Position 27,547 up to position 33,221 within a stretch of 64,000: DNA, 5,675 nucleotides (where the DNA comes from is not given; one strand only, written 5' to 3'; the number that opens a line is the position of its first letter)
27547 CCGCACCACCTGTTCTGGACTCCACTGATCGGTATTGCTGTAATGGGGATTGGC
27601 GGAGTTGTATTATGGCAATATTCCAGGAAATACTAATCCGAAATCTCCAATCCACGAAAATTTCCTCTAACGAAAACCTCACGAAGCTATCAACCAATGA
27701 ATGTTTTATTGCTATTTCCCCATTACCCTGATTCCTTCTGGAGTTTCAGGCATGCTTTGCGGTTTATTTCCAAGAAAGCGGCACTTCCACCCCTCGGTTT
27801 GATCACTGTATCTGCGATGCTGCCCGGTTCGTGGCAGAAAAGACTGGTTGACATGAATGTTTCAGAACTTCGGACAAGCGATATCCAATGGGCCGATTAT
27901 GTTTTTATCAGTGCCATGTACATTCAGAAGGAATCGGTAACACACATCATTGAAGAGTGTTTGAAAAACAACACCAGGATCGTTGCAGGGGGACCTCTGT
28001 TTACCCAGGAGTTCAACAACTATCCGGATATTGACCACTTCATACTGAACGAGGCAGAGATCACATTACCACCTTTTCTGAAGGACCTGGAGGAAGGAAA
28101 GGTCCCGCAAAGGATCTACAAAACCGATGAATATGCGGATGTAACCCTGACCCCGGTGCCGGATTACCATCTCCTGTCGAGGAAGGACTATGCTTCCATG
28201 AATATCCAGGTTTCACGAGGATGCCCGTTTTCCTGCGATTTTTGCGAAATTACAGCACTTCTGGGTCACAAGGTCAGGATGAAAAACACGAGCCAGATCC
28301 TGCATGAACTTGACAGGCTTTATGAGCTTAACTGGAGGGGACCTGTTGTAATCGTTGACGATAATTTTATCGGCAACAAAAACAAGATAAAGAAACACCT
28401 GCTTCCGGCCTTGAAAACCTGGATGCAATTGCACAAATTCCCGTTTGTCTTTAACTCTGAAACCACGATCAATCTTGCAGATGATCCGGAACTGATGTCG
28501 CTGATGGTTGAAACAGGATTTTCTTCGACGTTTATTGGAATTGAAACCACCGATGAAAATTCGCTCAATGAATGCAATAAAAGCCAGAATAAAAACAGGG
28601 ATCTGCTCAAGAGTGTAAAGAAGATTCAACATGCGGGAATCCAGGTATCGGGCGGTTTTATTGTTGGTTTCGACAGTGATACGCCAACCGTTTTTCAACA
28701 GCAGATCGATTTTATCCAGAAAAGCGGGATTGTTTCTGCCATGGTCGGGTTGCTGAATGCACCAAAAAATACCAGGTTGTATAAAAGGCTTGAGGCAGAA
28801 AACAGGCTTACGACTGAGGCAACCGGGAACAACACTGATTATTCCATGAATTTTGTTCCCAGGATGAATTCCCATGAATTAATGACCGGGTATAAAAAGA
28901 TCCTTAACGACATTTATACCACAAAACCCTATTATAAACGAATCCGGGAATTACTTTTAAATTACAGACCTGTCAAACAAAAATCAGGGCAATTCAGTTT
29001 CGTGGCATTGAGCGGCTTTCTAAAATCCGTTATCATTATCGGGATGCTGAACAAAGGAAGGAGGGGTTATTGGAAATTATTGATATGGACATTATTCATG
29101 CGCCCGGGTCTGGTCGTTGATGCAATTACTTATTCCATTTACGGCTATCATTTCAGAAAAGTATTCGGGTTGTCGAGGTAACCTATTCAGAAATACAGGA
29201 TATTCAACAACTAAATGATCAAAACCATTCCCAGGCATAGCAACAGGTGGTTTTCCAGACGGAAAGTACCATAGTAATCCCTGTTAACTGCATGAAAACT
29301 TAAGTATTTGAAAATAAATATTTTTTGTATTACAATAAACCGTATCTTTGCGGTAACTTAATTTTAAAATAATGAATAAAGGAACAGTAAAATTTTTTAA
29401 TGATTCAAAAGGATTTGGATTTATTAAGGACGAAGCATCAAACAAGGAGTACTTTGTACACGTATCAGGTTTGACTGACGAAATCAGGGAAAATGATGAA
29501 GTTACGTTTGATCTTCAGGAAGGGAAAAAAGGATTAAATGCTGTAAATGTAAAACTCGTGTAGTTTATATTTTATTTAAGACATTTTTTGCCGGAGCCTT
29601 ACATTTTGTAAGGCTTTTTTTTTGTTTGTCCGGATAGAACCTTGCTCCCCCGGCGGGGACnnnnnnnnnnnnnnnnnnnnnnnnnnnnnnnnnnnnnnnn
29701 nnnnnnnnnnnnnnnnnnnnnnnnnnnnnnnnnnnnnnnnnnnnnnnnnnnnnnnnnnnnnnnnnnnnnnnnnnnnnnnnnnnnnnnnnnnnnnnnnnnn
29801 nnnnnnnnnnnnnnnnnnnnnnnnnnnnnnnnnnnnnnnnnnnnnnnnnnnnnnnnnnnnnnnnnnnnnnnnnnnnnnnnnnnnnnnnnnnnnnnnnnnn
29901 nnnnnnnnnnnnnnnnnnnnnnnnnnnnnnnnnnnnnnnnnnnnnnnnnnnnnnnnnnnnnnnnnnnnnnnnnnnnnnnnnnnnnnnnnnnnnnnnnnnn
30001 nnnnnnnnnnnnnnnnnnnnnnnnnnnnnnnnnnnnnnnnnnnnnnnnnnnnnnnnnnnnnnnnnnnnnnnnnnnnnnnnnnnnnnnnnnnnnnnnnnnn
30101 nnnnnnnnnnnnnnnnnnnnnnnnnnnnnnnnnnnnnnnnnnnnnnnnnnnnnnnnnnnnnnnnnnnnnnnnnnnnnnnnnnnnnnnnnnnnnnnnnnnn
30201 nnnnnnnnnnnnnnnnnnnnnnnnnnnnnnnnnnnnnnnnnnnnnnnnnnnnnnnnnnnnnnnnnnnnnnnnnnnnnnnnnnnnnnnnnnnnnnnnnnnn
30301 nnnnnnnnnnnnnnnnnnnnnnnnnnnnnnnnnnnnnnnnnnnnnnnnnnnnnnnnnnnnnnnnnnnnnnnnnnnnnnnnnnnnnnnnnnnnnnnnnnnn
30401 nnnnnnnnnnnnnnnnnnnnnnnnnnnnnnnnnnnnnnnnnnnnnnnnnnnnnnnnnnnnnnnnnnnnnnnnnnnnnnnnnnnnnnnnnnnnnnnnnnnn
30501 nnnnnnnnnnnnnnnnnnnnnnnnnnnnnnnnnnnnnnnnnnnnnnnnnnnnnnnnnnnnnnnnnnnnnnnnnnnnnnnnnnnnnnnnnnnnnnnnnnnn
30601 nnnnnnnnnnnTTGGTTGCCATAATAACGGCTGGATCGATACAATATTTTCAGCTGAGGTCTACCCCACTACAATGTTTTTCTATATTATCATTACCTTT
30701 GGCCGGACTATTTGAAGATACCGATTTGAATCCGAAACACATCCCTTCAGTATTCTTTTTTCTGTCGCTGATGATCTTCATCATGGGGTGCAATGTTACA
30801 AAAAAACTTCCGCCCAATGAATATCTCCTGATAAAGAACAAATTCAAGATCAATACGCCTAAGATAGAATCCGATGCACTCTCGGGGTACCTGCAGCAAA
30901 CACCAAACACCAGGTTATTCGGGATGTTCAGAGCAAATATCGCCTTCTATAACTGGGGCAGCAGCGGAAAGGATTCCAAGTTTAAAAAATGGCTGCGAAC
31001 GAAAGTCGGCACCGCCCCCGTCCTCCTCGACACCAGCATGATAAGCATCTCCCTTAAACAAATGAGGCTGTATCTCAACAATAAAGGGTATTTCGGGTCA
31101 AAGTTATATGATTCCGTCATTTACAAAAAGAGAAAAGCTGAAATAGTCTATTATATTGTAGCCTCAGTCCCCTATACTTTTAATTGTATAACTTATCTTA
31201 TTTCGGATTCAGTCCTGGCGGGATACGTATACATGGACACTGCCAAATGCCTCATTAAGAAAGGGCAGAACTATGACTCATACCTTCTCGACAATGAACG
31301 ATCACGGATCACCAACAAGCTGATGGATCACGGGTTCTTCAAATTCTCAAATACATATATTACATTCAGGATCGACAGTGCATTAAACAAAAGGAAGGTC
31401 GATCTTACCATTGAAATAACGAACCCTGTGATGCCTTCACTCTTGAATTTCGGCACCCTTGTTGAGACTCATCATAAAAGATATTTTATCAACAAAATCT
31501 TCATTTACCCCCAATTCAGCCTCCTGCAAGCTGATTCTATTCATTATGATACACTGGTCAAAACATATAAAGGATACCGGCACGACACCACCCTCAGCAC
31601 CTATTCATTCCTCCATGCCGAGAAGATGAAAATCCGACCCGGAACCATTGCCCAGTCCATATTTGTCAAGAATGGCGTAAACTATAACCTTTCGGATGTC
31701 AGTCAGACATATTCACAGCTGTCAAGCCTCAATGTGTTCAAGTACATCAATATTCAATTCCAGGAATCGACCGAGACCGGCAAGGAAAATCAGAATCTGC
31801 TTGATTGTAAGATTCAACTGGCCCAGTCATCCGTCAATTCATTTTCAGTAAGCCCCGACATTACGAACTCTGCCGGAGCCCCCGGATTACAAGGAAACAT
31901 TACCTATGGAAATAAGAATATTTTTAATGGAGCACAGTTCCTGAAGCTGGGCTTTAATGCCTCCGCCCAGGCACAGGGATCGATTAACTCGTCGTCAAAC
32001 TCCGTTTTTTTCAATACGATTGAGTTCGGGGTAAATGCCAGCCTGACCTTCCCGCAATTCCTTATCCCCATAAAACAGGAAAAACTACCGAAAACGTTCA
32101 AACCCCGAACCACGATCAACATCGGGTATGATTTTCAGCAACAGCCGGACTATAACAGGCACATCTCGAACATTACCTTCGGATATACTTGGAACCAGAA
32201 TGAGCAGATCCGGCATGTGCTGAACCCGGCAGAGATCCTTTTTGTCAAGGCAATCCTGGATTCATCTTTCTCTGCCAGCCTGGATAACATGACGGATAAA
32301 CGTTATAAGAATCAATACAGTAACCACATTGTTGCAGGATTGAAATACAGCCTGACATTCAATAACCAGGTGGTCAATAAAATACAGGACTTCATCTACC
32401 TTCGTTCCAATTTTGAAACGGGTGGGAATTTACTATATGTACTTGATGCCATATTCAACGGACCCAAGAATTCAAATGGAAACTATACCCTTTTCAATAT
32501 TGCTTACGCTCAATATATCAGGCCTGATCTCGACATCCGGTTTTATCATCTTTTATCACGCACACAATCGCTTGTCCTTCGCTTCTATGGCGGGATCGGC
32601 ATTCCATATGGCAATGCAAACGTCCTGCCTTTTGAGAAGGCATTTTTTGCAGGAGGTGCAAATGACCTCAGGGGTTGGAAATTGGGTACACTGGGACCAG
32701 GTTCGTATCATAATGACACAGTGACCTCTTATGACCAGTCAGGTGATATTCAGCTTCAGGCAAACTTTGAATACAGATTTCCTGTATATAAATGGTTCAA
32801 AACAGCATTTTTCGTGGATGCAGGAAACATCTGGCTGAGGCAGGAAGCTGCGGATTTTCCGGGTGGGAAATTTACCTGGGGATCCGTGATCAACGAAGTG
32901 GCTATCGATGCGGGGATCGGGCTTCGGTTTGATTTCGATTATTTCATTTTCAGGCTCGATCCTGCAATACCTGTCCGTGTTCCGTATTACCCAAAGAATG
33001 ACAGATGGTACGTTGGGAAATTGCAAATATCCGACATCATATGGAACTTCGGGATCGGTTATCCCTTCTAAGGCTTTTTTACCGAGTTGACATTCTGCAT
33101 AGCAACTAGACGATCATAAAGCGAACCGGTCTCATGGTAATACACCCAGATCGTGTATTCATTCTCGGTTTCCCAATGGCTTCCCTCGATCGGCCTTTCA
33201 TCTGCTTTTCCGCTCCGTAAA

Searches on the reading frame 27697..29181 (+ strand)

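Call 33: search_protein_families(library=ncbifam, proteins=[window:27697-29181:+], max_evalue=1e-8)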
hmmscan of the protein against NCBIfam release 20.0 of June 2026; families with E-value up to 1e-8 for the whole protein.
window:27697-29181:+ (494 aa): 14 families
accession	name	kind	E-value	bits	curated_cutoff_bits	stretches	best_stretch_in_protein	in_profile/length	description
TIGR04479.1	bcpD_PhpK_rSAM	subfamily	9.5e-27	93.5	600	1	156-343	229-409/504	PhpK family radical SAM P-methyltransferase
TIGR04072.2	rSAM_ladder_B12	equivalog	6.6e-21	74.4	360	1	79-403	84-412/443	lipid biosynthesis B12-binding/radical SAM protein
TIGR04013.1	B12_SAM_MJ_1487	hypoth_equivalog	6.9e-20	71.2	251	1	64-342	44-332/382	TIGR04013 family B12-binding domain/radical SAM domain-containing protein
TIGR03471.1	HpnJ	equivalog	1.6e-16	60.3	577.6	1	168-424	198-451/472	hopanoid biosynthesis associated radical SAM protein HpnJ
TIGR02026.1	BchE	equivalog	6.1e-16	58.3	481.35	1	70-460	68-474/497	magnesium-protoporphyrin IX monomethyl ester anaerobic oxidative cyclase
NF050148.1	rSAM_ApyD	equivalog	2.5e-15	55.9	750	1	106-341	121-364/645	RiPP biosynthesis radical SAM protein ApyD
TIGR04014.1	B12_SAM_MJ_0865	equivalog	5.3e-15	55.1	360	1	66-343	39-336/434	methyl-coenzyme M reductase glutamine C-methyltransferase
NF045585.1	rSAM_slr0320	equivalog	4.5e-13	48.6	775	1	156-316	226-380/511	photosystem II high light acclimation radical SAM protein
TIGR04367.1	HpnR_B12_rSAM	equivalog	7.7e-10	37.9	650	1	168-324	187-334/490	hopanoid C-3 methylase HpnR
TIGR01579.1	MiaB-like-C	equivalog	1.6e-09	37.5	357.05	1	111-346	87-321/416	tRNA (N(6)-L-threonylcarbamoyladenosine(37)-C(2))-methylthiotransferase MtaB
NF038361.1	rSAM_Sden_1168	equivalog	2e-09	36.5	575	0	167-364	282-472/560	Sden_1168 family B12-binding radical SAM P-methyltransferase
TIGR01125.1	TIGR01125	equivalog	2.8e-09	36.6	356.95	0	63-344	34-317/432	30S ribosomal protein S12 methylthiotransferase RimO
TIGR00089.1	TIGR00089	subfamily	5.9e-09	35.2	251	0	59-351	30-326/429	MiaB/RimO family radical SAM methylthiotransferase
NF033712.0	B12_rSAM_KedN5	subfamily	5.9e-09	34.7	700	0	165-345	193-372/624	KedN5 family methylcobalamin-dependent radical SAM C-methyltransferase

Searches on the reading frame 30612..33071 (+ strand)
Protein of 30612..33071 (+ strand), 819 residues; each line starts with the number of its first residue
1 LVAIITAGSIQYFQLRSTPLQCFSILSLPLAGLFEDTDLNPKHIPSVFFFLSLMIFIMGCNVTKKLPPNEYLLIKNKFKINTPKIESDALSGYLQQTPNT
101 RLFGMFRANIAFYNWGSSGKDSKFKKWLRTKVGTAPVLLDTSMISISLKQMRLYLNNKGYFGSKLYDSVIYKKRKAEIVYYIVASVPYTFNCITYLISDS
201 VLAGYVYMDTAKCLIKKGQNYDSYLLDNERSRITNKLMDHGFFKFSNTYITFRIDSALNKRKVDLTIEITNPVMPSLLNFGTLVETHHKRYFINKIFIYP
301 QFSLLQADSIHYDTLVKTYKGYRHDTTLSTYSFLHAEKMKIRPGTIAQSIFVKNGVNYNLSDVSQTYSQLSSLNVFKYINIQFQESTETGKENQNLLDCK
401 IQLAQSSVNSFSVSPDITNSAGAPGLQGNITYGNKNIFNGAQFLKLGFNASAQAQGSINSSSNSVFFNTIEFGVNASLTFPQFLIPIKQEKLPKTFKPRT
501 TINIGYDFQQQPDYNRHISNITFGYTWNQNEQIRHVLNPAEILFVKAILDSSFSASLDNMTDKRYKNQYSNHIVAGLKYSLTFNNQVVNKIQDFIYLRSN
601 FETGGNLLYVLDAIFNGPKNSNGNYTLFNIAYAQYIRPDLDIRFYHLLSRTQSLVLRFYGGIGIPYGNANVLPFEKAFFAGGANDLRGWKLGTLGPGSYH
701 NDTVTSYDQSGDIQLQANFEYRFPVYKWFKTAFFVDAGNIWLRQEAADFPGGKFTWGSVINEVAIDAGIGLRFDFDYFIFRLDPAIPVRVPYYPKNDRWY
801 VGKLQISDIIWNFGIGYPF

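Call 33: search_protein_families(library=ncbifam, proteins=[window:30612-33071:+], max_evalue=1e-8)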
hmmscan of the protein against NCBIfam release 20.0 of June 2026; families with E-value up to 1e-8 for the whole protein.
window:30612-33071:+ (819 aa): 2 families
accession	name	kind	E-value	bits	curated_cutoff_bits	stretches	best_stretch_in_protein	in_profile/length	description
NF052279.1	lipo_TamL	exception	5.1e-216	719.5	400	1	50-819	1-747/747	translocation and assembly module lipoprotein TamL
NF047950.2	ATportTamA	equivalog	1.4e-09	37.1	625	0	651-771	434-551/569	autotransporter assembly complex protein TamA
